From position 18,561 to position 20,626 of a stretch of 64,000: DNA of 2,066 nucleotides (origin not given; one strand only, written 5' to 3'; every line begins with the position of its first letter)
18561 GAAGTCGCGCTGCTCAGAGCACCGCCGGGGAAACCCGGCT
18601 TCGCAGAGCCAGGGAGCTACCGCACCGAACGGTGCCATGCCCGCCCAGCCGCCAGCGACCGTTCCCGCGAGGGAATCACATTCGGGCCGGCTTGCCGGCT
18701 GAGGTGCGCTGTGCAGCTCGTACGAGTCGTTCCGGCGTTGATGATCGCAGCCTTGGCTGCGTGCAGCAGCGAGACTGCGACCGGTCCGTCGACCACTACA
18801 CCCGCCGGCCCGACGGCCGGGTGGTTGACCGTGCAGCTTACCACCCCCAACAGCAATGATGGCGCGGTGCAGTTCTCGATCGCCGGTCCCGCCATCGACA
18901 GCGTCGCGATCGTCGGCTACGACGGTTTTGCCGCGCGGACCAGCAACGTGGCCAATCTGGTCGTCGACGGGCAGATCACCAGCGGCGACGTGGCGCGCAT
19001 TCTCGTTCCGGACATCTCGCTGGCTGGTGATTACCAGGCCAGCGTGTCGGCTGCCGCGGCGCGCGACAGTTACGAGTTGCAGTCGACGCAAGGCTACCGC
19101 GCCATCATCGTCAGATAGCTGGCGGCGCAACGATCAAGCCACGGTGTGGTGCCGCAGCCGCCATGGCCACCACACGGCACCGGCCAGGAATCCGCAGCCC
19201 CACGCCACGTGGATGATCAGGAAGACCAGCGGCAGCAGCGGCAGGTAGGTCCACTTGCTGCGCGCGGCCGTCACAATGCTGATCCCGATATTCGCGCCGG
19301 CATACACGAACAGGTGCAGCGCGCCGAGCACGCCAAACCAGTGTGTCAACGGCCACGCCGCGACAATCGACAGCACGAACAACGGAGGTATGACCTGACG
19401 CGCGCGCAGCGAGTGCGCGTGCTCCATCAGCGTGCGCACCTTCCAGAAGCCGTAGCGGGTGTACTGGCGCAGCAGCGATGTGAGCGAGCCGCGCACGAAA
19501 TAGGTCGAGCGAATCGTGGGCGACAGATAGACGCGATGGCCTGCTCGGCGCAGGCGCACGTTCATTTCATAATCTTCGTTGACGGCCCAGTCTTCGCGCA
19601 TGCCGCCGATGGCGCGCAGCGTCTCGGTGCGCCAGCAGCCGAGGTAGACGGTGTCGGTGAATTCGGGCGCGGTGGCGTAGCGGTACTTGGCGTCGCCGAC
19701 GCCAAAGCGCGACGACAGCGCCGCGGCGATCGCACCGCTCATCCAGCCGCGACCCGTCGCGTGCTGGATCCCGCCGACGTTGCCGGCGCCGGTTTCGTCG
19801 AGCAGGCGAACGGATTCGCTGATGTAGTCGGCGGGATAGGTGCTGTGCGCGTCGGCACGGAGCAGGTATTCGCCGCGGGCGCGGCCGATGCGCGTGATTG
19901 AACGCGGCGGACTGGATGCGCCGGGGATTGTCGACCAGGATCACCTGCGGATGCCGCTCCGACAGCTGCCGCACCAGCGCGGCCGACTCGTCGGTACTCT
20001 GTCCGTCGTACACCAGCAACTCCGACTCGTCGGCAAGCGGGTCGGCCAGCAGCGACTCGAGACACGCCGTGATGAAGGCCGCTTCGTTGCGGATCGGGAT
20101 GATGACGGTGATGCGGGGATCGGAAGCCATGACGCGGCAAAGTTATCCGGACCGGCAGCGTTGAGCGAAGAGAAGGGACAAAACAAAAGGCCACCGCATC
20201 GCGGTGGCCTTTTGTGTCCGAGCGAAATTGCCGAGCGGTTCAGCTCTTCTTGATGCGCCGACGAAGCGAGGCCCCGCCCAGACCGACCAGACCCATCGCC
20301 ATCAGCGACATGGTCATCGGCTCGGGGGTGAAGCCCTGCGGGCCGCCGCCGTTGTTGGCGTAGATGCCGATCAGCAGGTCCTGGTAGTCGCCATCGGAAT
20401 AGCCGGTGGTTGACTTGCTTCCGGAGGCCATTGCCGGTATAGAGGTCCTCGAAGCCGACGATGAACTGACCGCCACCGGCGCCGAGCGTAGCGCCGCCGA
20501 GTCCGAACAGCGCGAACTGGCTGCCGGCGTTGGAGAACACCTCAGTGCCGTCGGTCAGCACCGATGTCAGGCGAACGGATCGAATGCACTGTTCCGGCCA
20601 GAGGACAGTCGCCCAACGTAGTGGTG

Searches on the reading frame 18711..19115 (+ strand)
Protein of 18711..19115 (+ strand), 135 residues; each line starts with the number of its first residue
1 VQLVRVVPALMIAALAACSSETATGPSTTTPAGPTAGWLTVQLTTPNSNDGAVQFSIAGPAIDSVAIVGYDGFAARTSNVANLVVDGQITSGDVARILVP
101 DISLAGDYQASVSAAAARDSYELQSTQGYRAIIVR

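Call 14: search_protein_families(library=pfam, proteins=[window:18711-19115:+], max_evalue=0.01)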
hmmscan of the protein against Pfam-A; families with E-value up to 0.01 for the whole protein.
window:18711-19115:+ (135 aa): 0 families

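Call 18: find_homologous_proteins(query=window:18711-19115:+)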
Query window:18711-19115:+ (135 aa): 48 proteins with E <= 0.001 among 107 candidates.
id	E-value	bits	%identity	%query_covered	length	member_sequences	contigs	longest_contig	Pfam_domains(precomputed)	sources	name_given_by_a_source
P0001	1.8e-75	269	98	100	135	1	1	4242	-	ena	-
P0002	2.5e-61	223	87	93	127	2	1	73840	-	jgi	jgi:hypothetical protein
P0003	5.7e-50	186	99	70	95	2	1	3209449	-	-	-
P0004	9.9e-50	186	71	100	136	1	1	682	-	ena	-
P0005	2.7e-49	184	67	100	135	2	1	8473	-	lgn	-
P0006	3.4e-47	178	64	100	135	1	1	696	-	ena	-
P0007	1.7e-45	172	63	99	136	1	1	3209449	-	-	-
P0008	5.0e-44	167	60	99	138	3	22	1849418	-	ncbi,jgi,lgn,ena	jgi:hypothetical protein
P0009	5.7e-44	167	62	99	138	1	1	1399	-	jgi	jgi:hypothetical protein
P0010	1.1e-43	166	63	93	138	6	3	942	-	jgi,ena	jgi:hypothetical protein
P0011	1.7e-43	166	66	90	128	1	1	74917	-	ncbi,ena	-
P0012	5.7e-43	164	62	99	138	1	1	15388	-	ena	-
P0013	7.0e-43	164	63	87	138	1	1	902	-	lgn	-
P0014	8.7e-43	163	62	99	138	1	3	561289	-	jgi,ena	jgi:hypothetical protein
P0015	9.4e-43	163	66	93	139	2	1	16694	-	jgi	jgi:hypothetical protein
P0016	1.8e-42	162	68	88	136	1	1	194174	-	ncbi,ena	-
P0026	9.1e-41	157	61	99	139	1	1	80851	-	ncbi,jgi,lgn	ncbi:MAG TPA: hypothetical protein VGL65_04380 [Gemmatimonadales bacterium]|jgi:hypothetical protein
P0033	4.3e-39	151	53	100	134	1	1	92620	-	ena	-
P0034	1.1e-38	150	59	99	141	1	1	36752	-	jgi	jgi:hypothetical protein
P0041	2.4e-34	136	50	93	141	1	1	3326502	-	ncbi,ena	-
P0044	6.2e-28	115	52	97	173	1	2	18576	-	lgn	-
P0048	8.6e-22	96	47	74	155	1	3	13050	-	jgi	jgi:hypothetical protein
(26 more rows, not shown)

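Call 22: find_related_loci(query=A3, collection=genome_contigs, flank=4000)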
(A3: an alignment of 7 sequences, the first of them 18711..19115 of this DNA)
Query A3 (135 aa) in genome_contigs; peptide patterns used: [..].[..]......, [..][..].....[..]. (x = any residue, [..] = any of these).
93 stretches matched a pattern; 6 encode a relative of the query (tblastn E <= 1e-3); 6 distinct loci.
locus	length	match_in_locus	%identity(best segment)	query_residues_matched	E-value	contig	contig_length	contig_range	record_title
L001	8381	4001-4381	60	2-129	2e-38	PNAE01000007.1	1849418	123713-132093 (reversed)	MAG: Gemmatimonadetes bacterium isolate palsa_1233 73.20110800_P1D.22_contig_248, whole genome shotgun sequence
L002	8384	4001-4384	55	5-135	1e-36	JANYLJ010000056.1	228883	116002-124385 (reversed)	MAG: Gemmatimonadetes bacterium isolate GL140_6_metabinner_2 GL140_6_k141_2413838, whole genome shotgun sequence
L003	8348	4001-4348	50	15-129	8e-36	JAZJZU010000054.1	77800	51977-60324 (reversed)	MAG: Gemmatimonadota bacterium isolate ADI_H2L1_1_122_18_3-bin035_1 ADIH2L11_B035_1_000000000054, whole genome shotgun s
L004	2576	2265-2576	51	18-121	5e-32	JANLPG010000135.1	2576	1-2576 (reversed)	MAG: Gemmatimonadota bacterium isolate OTE_38_metabat_403 OTE_38_k141_1869736, whole genome shotgun sequence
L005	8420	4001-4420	51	2-135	2e-30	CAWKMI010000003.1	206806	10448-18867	MAG: uncultured Gemmatimonadales bacterium isolate MFD05442.bin.2.133 genome assembly, contig: contig_29015, whole genom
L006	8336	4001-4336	54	18-129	2e-29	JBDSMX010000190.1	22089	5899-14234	MAG: Gemmatimonadales bacterium isolate cluster1_bin.402 k127_15560317, whole genome shotgun sequence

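Call 24: find_related_loci(query=A3, collection=metagenome_contigs, flank=3000)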
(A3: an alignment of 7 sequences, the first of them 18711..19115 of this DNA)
Query A3 (135 aa) in metagenome_contigs; peptide patterns used: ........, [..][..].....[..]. (x = any residue, [..] = any of these).
197 stretches matched a pattern; 9 encode a relative of the query (tblastn E <= 1e-3); 9 distinct loci.
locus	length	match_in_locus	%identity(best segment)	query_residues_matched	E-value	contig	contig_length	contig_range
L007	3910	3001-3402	61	4-135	5e-49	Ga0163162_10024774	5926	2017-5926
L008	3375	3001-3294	62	38-135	5e-39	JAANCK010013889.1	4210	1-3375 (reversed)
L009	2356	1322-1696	49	18-135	2e-33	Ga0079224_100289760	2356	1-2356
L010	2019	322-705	52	10-135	6e-33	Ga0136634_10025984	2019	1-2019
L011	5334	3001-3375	51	18-135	9e-33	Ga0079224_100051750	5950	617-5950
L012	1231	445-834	40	6-135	4e-31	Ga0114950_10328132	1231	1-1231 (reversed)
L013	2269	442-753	55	31-135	1e-29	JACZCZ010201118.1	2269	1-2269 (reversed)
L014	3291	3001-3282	62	10-104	8e-29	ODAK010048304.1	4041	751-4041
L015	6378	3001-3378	44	10-135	2e-27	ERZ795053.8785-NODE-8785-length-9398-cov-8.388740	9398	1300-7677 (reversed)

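Call 32: find_encoding_contigs(protein=P0002, flank=5000, max_places=2)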
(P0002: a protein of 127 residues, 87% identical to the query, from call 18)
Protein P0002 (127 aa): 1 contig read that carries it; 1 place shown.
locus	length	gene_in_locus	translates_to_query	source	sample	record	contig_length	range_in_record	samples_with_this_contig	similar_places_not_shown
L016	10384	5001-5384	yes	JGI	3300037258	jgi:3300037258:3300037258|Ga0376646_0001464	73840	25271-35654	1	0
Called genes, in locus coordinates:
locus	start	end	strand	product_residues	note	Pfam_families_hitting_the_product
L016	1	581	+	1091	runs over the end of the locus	PF13620:CarboxypepD_reg, PF25183:OMP_b-brl_4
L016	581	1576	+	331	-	PF17210:SdrD_B (weak)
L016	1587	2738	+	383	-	-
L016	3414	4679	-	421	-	PF04892:VanZ-LLP1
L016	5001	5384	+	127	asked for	-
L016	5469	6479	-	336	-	PF00535:Glycos_transf_2, PF13506:Glyco_transf_21, PF13641:Glyco_tranf_2_3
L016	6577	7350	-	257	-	-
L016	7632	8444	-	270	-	-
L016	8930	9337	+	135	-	-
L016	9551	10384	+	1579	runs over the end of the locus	PF00082:Peptidase_S8, PF19190:BACON_2 (faint)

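Call 33: find_encoding_contigs(protein=P0041, flank=5000, max_places=2)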
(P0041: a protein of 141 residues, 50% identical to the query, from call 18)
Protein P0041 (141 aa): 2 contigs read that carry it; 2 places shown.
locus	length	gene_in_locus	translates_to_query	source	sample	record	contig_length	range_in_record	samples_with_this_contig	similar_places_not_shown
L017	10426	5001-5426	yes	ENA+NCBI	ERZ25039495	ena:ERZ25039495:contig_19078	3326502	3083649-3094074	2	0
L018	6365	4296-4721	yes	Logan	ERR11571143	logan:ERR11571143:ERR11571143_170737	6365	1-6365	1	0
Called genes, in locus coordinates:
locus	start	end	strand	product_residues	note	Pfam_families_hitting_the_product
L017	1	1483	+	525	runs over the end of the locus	-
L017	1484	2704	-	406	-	PF04892:VanZ-LLP1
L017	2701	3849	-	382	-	PF13439:Glyco_transf_4 (weak), PF20706:GT4-conflict (weak), PF00534:Glycos_transf_1, PF13692:Glyco_trans_1_4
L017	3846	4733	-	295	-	PF00535:Glycos_transf_2, PF10111:Glyco_tranf_2_2 (weak), PF13641:Glyco_tranf_2_3, PF13632:Glyco_trans_2_3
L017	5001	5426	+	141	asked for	-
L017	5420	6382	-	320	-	PF03372:Exo_endo_phos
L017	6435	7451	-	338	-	PF13506:Glyco_transf_21 (weak), PF00535:Glycos_transf_2, PF13641:Glyco_tranf_2_3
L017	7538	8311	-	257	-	PF07589:PEP_exosort_dom (weak)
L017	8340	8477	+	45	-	-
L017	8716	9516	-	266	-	PF07589:PEP_exosort_dom (weak)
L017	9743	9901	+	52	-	-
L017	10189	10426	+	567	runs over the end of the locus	PF00082:Peptidase_S8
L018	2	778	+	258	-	?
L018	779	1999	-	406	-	PF04892:VanZ-LLP1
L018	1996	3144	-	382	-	PF13439:Glyco_transf_4 (weak), PF20706:GT4-conflict (weak), PF00534:Glycos_transf_1, PF13692:Glyco_trans_1_4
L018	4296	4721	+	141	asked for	-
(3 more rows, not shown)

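Call 34: find_encoding_contigs(protein=P0033, flank=5000, max_places=2)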
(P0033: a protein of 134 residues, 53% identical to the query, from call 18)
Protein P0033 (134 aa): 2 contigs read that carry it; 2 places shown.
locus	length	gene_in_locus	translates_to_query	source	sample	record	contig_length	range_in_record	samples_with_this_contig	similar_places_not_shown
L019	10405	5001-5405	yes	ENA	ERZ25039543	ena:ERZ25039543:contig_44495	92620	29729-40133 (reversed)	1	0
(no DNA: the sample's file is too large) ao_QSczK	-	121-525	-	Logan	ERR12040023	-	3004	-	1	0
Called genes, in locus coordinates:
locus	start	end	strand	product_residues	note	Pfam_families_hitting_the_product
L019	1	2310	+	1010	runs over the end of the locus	PF13620:CarboxypepD_reg, PF25183:OMP_b-brl_4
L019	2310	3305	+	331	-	PF17210:SdrD_B (weak)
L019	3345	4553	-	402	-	PF04892:VanZ-LLP1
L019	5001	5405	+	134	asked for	-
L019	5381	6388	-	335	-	PF03372:Exo_endo_phos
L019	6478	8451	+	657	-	-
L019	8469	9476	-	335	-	PF13506:Glyco_transf_21, PF13641:Glyco_tranf_2_3, PF00535:Glycos_transf_2, PF10111:Glyco_tranf_2_2 (weak)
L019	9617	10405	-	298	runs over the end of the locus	-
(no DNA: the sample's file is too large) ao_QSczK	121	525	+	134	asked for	-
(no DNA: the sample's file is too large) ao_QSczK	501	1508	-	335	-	PF03372:Exo_endo_phos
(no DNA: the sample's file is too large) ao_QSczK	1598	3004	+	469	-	?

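Call 35: find_encoding_contigs(protein=P0016, flank=5000, max_places=1)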
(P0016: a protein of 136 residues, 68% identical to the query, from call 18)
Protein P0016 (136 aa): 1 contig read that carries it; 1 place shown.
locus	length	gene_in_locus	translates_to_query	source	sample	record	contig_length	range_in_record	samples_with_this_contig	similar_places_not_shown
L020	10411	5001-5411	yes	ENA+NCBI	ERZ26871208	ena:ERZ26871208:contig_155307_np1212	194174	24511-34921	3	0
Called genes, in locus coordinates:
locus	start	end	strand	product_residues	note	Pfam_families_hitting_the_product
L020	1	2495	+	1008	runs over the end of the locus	PF13620:CarboxypepD_reg, PF25183:OMP_b-brl_4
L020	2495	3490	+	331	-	-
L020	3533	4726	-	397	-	PF04892:VanZ-LLP1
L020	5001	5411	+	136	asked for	-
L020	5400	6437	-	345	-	PF03372:Exo_endo_phos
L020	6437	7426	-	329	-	PF00535:Glycos_transf_2, PF13641:Glyco_tranf_2_3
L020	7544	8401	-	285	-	-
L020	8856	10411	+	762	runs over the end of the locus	PF00082:Peptidase_S8, PF19190:BACON_2 (faint)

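Call 36: find_encoding_contigs(protein=P0026, flank=5000, max_places=1)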
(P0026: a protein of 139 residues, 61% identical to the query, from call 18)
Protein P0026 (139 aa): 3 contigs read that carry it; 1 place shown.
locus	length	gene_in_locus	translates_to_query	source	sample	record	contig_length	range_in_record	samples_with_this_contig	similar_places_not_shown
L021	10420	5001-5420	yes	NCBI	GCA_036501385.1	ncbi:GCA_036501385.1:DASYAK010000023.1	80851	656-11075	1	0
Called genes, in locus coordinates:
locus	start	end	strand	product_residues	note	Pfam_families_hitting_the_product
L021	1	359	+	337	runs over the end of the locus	PF25183:OMP_b-brl_4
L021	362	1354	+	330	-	-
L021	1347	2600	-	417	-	PF04892:VanZ-LLP1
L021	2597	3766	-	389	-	PF00534:Glycos_transf_1, PF13692:Glyco_trans_1_4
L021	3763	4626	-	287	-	PF00535:Glycos_transf_2, PF10111:Glyco_tranf_2_2 (weak), PF13641:Glyco_tranf_2_3, PF13632:Glyco_trans_2_3, PF10111:Glyco_tranf_2_2 (weak)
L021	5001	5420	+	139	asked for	-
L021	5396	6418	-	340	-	PF03372:Exo_endo_phos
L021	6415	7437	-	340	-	PF13506:Glyco_transf_21 (weak), PF13641:Glyco_tranf_2_3, PF00535:Glycos_transf_2, PF10111:Glyco_tranf_2_2 (faint)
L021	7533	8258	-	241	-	PF07589:PEP_exosort_dom (weak)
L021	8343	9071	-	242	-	PF07589:PEP_exosort_dom (weak)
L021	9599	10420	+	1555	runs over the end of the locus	PF00082:Peptidase_S8, PF19190:BACON_2 (faint)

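Call 37: find_encoding_contigs(protein=P0034, flank=5000, max_places=1)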
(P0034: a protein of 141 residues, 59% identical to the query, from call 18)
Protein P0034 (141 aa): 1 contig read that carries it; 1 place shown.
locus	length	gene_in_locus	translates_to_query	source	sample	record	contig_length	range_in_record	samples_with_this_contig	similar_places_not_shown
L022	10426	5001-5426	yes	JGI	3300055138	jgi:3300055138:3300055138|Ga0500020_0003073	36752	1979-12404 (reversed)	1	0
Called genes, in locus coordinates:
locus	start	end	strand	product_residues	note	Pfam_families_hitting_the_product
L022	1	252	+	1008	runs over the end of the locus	PF13620:CarboxypepD_reg, PF25183:OMP_b-brl_4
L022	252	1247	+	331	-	-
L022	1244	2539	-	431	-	PF04892:VanZ-LLP1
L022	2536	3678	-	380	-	PF20706:GT4-conflict (faint), PF00534:Glycos_transf_1, PF13692:Glyco_trans_1_4, PF13524:Glyco_trans_1_2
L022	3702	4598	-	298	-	PF00535:Glycos_transf_2, PF10111:Glyco_tranf_2_2 (weak), PF13641:Glyco_tranf_2_3, PF13632:Glyco_trans_2_3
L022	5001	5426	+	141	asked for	-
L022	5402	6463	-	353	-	PF03372:Exo_endo_phos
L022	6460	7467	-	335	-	PF13641:Glyco_tranf_2_3, PF00535:Glycos_transf_2, PF10111:Glyco_tranf_2_2 (weak), PF13506:Glyco_transf_21 (weak)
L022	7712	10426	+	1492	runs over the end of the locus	PF00082:Peptidase_S8, PF19190:BACON_2 (faint)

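Call 70: search_protein_families(library=ncbifam, proteins=[window:18711-19115:+], max_evalue=0.01)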
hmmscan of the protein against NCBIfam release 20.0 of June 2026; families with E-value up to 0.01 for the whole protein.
window:18711-19115:+ (135 aa): 0 families

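Call 73: predict_structure(alignment_id=A2)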
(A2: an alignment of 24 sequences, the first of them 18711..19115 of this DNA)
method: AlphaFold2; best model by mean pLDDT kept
length: 135 residues; sequences in the alignment: 24
mean_pLDDT: 87.4   pTM: 0.71
mean pLDDT of the five models: 87.4, 87.2, 87.0, 86.6, 86.3
residues with pLDDT >= 90: 102; 70-90: 4; 50-70: 20; < 50: 9
segments of 3 or more residues with pLDDT < 50: 8-10
pLDDT, mean of each block of 10 residues (from residue 1): 49 52 64 91 98 98 97 97 98 98 97 97 97 97
secondary structure, 60 per line:
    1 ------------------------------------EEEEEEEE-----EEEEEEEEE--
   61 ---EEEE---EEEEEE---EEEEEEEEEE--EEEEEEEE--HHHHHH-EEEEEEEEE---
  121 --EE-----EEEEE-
elements in order: E37-44 E50-58 E64-67 E71-76 E80-89 E92-99 H102-107 E109-117 E130-134

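Call 76: fold_search(model_id=the predicted structure, library=pdb)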
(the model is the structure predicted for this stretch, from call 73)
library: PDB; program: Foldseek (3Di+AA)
matches with E <= 10: 487; with E <= 0.001: 0
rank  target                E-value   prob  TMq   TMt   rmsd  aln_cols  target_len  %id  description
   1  2xdh                  1.3e-02  1.00  0.43  0.42   9.8       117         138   11  Non-cellulosomal cohesin from the hyperthermophilic archaeon Archaeoglobus fulgidus (released 2010-05-26)
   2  8ajy_A                3.0e-02  1.00  0.43  0.31   4.8       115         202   10  Ruminococcus flavefaciens Cohesin-Dockerin structure: dockerin from ScaH adaptor scaffoldin in complex with the cohesi (released 2022-11-02)
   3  8ajy_C                5.3e-02  0.99  0.41  0.30   5.0       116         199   14  Ruminococcus flavefaciens Cohesin-Dockerin structure: dockerin from ScaH adaptor scaffoldin in complex with the cohesi (released 2022-11-02)
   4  6kgf_A                5.6e-02  1.00  0.48  0.46   4.3       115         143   12  Crystal structure of CaDoc0917(R16D)-CaCohA2 complex at pH 8.2 (released 2020-07-08)
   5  9gvb_A                6.3e-02  0.99  0.43  0.31   5.8       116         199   12  Ruminococcus flavefaciens Coh-Doc complex between a group 2 Dockerin and the Cohesin from cell surface attached scaffo (released 2025-10-08)
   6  6kgd_A                7.4e-02  1.00  0.51  0.48   4.7       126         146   12  Crystal structure of CaDoc0917(R49D)-CaCohA2 complex at pH 8.0 (released 2020-07-08)
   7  9ifr                  7.8e-02  0.93  0.38  0.41   6.6       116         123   14  CLIPPER domain from the Gram-negative fibrillar adhesin "B9T28_05395 (released 2025-11-26)
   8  4iu2_A                9.6e-02  1.00  0.48  0.33   4.1       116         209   10  Cohesin-dockerin -X domain complex from Ruminococcus flavefacience (released 2013-04-24)
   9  4iu3_A                1.2e-01  0.99  0.46  0.31   4.2       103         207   12  Cohesin-dockerin -X domain complex from Ruminococcus flavefacience (released 2013-04-24)
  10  3lb9_A                1.2e-01  0.47  0.29  0.24  11.5       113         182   12  Crystal structure of the B. circulans cpA123 circular permutant (released 2010-03-23)
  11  2zf9_B                1.9e-01  0.82  0.40  0.31  14.1       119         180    9  Crystal structure of a type III cohesin module from the cellulosomal ScaE cell-surface anchoring scaffoldin of Ruminoc (released 2008-12-30)
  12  3jqw_C                2.2e-01  0.28  0.26  0.28  18.5       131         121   15  Crystal structure of Clostridium histolyticum colH collagenase collagen-binding domain 3 at 2 Angstrom resolution in p (released 2010-09-29)
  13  4o8q_B                2.3e-01  0.47  0.30  0.19  16.0       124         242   13  Crystal structure of bovine MHD domain of the COPI delta subunit at 2.15 A resolution (released 2015-01-07)
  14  2y7m                  2.4e-01  0.90  0.44  0.23   8.9       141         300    7  Structure of N-terminal domain of Candida albicans als9-2 (Pt derivative) (released 2011-10-05)
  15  8um6_B                2.4e-01  0.80  0.38  0.40   5.5       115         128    8  Structure of copper bound to YcnI W137F (released 2024-02-07)
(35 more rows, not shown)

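Call 89: find_encoding_contigs(protein=P0044, flank=5000, max_places=1)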
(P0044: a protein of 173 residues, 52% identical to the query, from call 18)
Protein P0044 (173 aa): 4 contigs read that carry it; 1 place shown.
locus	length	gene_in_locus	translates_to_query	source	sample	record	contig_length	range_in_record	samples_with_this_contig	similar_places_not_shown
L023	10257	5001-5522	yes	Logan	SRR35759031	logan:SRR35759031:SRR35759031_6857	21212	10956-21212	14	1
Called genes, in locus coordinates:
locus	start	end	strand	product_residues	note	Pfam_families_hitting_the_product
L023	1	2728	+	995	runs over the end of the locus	PF13620:CarboxypepD_reg, PF25183:OMP_b-brl_4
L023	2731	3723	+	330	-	-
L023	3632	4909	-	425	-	PF04892:VanZ-LLP1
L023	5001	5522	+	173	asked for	-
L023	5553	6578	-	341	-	PF03372:Exo_endo_phos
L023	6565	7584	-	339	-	PF13506:Glyco_transf_21, PF13641:Glyco_tranf_2_3, PF00535:Glycos_transf_2, PF13632:Glyco_trans_2_3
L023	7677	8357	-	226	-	PF07589:PEP_exosort_dom (weak)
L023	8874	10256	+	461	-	?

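Call 90: find_encoding_contigs(protein=P0048, flank=5000, max_places=1)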
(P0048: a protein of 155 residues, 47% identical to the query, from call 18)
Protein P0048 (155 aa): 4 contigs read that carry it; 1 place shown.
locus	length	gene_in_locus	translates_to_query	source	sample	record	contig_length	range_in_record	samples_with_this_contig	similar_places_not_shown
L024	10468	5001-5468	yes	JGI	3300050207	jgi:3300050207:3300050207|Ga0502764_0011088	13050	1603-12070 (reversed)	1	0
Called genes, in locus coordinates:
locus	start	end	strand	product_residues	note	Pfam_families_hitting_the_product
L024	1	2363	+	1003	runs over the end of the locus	PF13620:CarboxypepD_reg, PF13715:CarbopepD_reg_2 (weak), PF25183:OMP_b-brl_4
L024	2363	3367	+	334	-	-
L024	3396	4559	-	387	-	PF04892:VanZ-LLP1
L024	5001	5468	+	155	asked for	-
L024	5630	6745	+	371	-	PF14397:ATPgrasp_ST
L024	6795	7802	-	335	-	PF03372:Exo_endo_phos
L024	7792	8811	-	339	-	PF13506:Glyco_transf_21, PF13641:Glyco_tranf_2_3, PF00535:Glycos_transf_2, PF10111:Glyco_tranf_2_2 (weak), PF13632:Glyco_trans_2_3 (weak)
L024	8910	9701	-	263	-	PF07589:PEP_exosort_dom (weak)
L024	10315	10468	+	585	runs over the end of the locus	?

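Call 91: find_encoding_contigs(protein=P0015, flank=5000, max_places=1)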
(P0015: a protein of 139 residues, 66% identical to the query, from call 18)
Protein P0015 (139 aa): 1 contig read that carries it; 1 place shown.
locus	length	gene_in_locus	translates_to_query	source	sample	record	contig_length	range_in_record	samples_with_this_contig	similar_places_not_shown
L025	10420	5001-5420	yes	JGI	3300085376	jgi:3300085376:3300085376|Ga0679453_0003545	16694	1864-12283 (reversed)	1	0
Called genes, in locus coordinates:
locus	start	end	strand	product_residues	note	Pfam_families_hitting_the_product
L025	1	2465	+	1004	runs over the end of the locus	PF13620:CarboxypepD_reg, PF25183:OMP_b-brl_4, PF00593:TonB_dep_Rec_b-barrel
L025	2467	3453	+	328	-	PF13620:CarboxypepD_reg (weak)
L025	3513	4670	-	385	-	PF04892:VanZ-LLP1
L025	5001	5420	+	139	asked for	-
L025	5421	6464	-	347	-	PF03372:Exo_endo_phos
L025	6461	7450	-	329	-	PF00535:Glycos_transf_2, PF13641:Glyco_tranf_2_3, PF13506:Glyco_transf_21 (weak)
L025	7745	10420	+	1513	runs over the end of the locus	?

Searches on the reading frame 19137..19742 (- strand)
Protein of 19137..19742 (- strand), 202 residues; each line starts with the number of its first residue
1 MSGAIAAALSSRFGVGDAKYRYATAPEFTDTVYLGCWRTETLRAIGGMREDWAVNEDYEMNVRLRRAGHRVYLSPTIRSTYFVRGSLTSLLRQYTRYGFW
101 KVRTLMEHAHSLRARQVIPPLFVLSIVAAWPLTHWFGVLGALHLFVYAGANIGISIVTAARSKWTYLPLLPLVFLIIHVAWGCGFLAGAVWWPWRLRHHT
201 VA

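Call 14: search_protein_families(library=pfam, proteins=[window:19137-19742:-], max_evalue=0.01)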
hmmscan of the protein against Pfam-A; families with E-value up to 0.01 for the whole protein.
window:19137-19742:- (202 aa): 3 families
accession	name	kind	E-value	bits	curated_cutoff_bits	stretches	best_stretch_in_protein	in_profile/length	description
PF13632.12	Glyco_trans_2_3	-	1.1e-05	25.8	27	1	36-147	78-189/198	Glycosyl transferase family group 2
PF13641.12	Glyco_tranf_2_3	-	0.00093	19.7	27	1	36-96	165-226/230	Glycosyltransferase like family 2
PF13506.12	Glyco_transf_21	-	0.0027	17.6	21.7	1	36-97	108-172/174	Glycosyl transferase family 21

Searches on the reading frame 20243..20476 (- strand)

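Call 70: search_protein_families(library=ncbifam, proteins=[window:20243-20476:-], max_evalue=0.01)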
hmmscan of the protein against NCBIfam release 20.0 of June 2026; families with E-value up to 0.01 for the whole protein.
window:20243-20476:- (78 aa): 4 families
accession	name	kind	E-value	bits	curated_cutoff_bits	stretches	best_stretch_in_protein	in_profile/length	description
NF041538.1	PEP_EDSA_1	subfamily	0.00016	21.4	100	1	17-73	254-307/307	EDSAP-1 family PEP-CTERM protein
TIGR02595.1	PEP_CTERM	domain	0.00017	22.1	16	1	50-76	1-24/24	PEP-CTERM sorting domain-containing protein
NF033554.9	floc_PepA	equivalog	0.00023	21.1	80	1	38-73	223-260/261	flocculation-associated PEP-CTERM protein PepA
NF038125.1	PEP_CTERM_THxN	subfamily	0.0033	17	85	1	50-72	223-245/246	THxN family PEP-CTERM protein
